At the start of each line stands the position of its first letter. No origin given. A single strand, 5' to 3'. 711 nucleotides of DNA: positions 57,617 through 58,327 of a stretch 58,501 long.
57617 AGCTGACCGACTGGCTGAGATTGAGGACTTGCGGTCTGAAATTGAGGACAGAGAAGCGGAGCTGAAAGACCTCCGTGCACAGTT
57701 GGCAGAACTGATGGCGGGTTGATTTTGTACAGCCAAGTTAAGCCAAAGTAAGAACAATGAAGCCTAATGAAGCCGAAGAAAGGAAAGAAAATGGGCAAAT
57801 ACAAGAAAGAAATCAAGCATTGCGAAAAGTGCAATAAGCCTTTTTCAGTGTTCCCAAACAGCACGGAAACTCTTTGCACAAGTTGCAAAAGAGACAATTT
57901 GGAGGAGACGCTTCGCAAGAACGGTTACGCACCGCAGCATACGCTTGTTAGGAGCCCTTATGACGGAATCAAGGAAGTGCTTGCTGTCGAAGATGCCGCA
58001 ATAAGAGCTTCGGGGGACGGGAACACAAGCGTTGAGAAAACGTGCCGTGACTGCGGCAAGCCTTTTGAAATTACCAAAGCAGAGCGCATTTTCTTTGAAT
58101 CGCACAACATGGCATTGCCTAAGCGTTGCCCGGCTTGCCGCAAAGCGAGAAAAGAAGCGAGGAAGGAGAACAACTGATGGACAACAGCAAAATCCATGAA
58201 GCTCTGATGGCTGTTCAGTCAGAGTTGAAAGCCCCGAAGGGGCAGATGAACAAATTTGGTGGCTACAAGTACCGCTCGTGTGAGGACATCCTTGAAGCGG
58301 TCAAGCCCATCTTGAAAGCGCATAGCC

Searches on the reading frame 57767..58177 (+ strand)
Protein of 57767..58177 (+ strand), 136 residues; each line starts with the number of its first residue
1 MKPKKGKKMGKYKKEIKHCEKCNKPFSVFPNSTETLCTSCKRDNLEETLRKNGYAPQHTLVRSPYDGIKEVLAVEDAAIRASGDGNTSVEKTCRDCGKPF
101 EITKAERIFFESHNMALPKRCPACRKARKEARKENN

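Call 89: search_protein_families(library=pfam, proteins=[window:57767-58177:+], max_evalue=0.01)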
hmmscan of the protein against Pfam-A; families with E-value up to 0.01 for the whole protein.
window:57767-58177:+ (136 aa): 7 families
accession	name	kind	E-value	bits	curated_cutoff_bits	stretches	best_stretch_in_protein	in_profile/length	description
PF13451.12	zf_Tbcl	-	4.1e-08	33.5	24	1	91-132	5-47/48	Probable treble clef domain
PF09723.15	Zn_ribbon_8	-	4.1e-06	27.1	34.4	1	93-127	8-37/41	Zinc ribbon domain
PF18912.6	DZR_2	-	2.2e-05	24.6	27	0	114-130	3-19/56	Double zinc ribbon domain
PF12773.13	DZR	-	3.6e-05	24.3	27.3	0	86-127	8-33/45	Double zinc ribbon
PF01155.25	HypA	-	0.00015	22.2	28.9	0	87-130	67-98/112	Hydrogenase/urease nickel incorporation, metallochaperone, hypA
PF02318.22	FYVE_2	-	0.00047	20.8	27.2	0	14-43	52-80/118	FYVE-type zinc finger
PF07191.17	Zn_ribbon_6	-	0.0049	17.3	25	0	18-43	2-25/67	Double zinc ribbon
